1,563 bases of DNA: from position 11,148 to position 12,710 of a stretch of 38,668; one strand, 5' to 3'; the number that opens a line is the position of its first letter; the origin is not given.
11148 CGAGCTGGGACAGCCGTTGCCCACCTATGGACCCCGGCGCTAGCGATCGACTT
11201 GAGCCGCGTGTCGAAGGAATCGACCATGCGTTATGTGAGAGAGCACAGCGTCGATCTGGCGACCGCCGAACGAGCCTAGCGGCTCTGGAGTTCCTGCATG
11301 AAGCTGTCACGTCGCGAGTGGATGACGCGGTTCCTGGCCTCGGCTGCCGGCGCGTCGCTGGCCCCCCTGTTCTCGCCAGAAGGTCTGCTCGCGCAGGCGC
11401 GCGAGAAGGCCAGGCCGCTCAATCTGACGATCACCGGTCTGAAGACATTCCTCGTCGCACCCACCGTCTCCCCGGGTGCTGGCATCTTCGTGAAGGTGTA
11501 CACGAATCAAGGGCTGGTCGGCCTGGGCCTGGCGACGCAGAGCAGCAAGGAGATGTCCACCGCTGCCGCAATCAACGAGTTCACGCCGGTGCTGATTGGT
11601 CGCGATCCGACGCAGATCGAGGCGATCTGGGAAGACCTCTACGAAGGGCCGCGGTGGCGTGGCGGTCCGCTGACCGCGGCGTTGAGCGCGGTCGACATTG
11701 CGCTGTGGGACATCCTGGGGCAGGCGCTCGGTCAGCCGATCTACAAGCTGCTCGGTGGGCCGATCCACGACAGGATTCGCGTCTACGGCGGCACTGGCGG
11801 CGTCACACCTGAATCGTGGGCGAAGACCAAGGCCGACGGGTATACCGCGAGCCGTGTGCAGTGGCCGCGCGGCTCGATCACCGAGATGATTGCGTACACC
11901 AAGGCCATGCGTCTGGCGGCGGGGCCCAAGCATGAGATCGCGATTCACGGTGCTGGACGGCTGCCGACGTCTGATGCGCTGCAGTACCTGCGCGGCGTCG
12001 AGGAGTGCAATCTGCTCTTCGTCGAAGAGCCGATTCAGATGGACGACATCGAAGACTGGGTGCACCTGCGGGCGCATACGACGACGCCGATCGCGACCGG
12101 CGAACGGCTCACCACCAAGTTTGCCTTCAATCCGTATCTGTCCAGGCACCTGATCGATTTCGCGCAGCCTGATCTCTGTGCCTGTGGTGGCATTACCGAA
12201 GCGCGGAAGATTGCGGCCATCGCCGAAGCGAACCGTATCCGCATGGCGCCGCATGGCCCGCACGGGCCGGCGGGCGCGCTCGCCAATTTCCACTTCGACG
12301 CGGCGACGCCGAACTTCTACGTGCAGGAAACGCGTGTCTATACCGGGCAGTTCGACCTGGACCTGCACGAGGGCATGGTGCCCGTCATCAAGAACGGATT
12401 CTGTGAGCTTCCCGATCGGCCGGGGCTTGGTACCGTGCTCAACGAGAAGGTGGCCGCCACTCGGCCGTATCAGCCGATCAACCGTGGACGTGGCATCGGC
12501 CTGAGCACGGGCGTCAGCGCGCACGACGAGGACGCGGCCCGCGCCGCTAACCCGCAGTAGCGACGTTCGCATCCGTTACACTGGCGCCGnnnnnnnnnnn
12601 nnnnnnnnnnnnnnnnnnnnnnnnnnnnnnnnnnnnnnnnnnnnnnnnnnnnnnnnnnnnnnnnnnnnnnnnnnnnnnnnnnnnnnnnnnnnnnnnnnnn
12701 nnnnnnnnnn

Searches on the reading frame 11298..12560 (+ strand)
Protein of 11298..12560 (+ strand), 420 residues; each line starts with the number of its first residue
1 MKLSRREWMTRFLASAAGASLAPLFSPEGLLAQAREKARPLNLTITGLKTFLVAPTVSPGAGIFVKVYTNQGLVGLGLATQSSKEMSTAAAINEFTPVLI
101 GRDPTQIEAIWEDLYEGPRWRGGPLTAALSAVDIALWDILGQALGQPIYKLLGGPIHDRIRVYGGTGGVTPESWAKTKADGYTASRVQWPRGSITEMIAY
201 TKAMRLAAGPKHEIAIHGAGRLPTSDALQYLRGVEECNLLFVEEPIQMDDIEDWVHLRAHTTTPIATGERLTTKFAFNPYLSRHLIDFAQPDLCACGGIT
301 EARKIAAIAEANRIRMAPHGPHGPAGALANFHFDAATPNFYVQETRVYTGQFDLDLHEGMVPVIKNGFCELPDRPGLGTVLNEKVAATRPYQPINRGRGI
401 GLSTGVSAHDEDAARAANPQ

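Call 3: search_protein_families(library=pfam, proteins=[window:11298-12560:+], max_evalue=1)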
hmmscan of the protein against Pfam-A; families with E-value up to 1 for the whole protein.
window:11298-12560:+ (420 aa): 2 families
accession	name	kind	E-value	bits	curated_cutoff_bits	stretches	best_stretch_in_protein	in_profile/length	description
PF13378.12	MR_MLE_C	-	1.4e-52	179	29.4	1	177-384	10-218/219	Enolase C-terminal domain-like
PF02746.21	MR_MLE_N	-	1.6e-18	67.4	22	1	56-153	22-117/117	Mandelate racemase / muconate lactonizing enzyme, N-terminal domain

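Call 66: find_homologous_proteins(query=window:11298-12560:+, max_evalue=1e-50)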
Query window:11298-12560:+ (420 aa): 2598 proteins with E <= 1e-50 among 8000 candidates; the best 120 are listed.
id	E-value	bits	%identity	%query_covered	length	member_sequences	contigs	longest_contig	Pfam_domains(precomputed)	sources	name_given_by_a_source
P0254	1.7e-259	879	90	100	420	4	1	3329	PF13378.13,PF02746.22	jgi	-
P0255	1.2e-258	876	88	100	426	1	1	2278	PF13378.13,PF02746.22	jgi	jgi:galactonate dehydratase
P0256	7.3e-255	864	89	100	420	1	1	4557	PF13378.13,PF02746.22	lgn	-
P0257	1.8e-254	863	89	97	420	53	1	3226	PF13378.13,PF02746.22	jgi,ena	-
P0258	8.7e-251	851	87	99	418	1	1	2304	PF13378.13,PF02746.22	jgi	jgi:galactonate dehydratase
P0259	1.9e-250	849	87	99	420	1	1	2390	PF13378.13,PF02746.22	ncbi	-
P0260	2.2e-250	849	87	99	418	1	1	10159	PF13378.13,PF02746.22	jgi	-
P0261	6.8e-250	848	87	99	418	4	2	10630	PF13378.13,PF02746.22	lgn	-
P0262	9.3e-250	847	87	99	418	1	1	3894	PF13378.13,PF02746.22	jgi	-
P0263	9.8e-250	847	87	99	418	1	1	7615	PF13378.13,PF02746.22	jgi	-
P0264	2.2e-249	846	88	96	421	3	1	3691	PF13378.13,PF02746.22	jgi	jgi:L-alanine-DL-glutamate epimerase-like enolase superfamily enzyme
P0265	3.8e-249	845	86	100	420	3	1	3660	PF13378.13,PF02746.22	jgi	jgi:galactonate dehydratase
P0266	1.7e-247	840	86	99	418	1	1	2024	PF13378.13,PF02746.22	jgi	jgi:galactonate dehydratase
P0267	6.9e-247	838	87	97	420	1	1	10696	PF13378.13,PF02746.22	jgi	jgi:galactonate dehydratase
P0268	5.5e-246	835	85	100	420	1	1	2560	PF13378.13,PF02746.22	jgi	jgi:galactonate dehydratase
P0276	9.8e-233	791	82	99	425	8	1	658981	PF13378.13,PF02746.22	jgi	jgi:L-alanine-DL-glutamate epimerase-like enolase superfamily enzyme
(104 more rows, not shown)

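Call 67: find_encoding_contigs(protein=P0276, flank=9000, max_places=1)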
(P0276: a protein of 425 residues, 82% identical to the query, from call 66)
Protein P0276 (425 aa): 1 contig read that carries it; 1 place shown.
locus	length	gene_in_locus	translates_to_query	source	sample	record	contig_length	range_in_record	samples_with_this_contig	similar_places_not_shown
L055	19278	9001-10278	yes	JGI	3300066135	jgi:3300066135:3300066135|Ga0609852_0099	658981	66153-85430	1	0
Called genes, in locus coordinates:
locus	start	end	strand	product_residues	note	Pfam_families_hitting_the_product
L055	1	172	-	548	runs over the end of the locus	-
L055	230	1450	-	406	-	PF02515:CoA_transf_3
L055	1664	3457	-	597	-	PF00515:TPR_1 (faint), PF13432:TPR_16 (weak), PF14559:TPR_19 (weak), PF13424:TPR_12, PF14559:TPR_19 (weak), PF13432:TPR_16 (weak), PF14559:TPR_19 (weak), PF13759:2OG-FeII_Oxy_5, +12 more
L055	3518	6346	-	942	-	PF07715:Plug, PF00593:TonB_dep_Rec_b-barrel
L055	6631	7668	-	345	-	PF00356:LacI, PF00532:Peripla_BP_1, PF13377:Peripla_BP_3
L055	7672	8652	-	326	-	PF00532:Peripla_BP_1, PF13407:Peripla_BP_4, PF13377:Peripla_BP_3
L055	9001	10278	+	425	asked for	PF02746:MR_MLE_N, PF13378:MR_MLE_C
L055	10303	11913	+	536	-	PF04389:Peptidase_M28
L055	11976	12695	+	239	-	PF01144:CoA_trans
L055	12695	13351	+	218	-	PF01144:CoA_trans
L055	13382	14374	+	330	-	PF08240:ADH_N, PF00107:ADH_zinc_N, PF13602:ADH_zinc_N_2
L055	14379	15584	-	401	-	PF02515:CoA_transf_3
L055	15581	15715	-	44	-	-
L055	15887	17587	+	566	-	PF02776:TPP_enzyme_N, PF00205:TPP_enzyme_M, PF02775:TPP_enzyme_C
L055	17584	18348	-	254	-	PF00106:adh_short, PF01370:Epimerase (weak), PF08659:KR, PF13561:adh_short_C2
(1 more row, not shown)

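Call 68: find_encoding_contigs(protein=P0261, flank=9000, max_places=2)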
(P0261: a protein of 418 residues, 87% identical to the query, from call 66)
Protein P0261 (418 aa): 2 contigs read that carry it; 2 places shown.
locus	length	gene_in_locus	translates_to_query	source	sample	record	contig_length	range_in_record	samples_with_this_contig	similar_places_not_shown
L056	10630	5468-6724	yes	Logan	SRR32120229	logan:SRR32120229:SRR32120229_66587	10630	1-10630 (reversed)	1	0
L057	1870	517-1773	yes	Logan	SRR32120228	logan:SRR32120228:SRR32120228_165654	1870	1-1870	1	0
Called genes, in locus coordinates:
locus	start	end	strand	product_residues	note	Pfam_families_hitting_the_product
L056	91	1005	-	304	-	PF04187:Cofac_haem_bdg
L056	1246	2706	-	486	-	PF00089:Trypsin, PF13365:Trypsin_2, PF17820:PDZ_6 (faint), PF00595:PDZ (weak), PF13180:PDZ_2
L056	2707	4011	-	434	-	PF25990:Beta-barrel_YknX (faint), PF25917:BSH_RND, PF25876:HH_MFP_RND (weak), PF25954:Beta-barrel_RND_2 (faint)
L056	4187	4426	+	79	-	-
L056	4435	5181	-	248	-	-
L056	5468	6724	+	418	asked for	PF02746:MR_MLE_N, PF13378:MR_MLE_C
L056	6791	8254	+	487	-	PF09587:PGA_cap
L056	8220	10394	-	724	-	PF02629:CoA_binding, PF13380:CoA_binding_2, PF13607:Succ_CoA_lig, PF13549:ATP-grasp_5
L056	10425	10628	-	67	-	?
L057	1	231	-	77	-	?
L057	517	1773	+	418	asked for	PF02746:MR_MLE_N, PF13378:MR_MLE_C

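Call 69: find_encoding_contigs(protein=P0267, flank=9000, max_places=1)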
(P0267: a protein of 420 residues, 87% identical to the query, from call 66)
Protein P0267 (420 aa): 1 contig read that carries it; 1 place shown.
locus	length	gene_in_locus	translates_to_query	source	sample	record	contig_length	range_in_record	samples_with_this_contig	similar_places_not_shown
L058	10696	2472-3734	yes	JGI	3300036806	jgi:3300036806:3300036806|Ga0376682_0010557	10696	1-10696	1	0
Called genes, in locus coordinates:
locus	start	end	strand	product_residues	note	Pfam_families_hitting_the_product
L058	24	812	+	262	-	-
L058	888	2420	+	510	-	PF03972:MmgE_PrpD_N, PF19305:MmgE_PrpD_C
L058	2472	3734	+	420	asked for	PF02746:MR_MLE_N, PF13378:MR_MLE_C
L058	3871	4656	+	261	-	-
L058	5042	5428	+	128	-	-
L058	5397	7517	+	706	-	-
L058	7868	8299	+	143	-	-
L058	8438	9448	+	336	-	PF13676:TIR_2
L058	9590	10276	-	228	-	PF07883:Cupin_2 (faint)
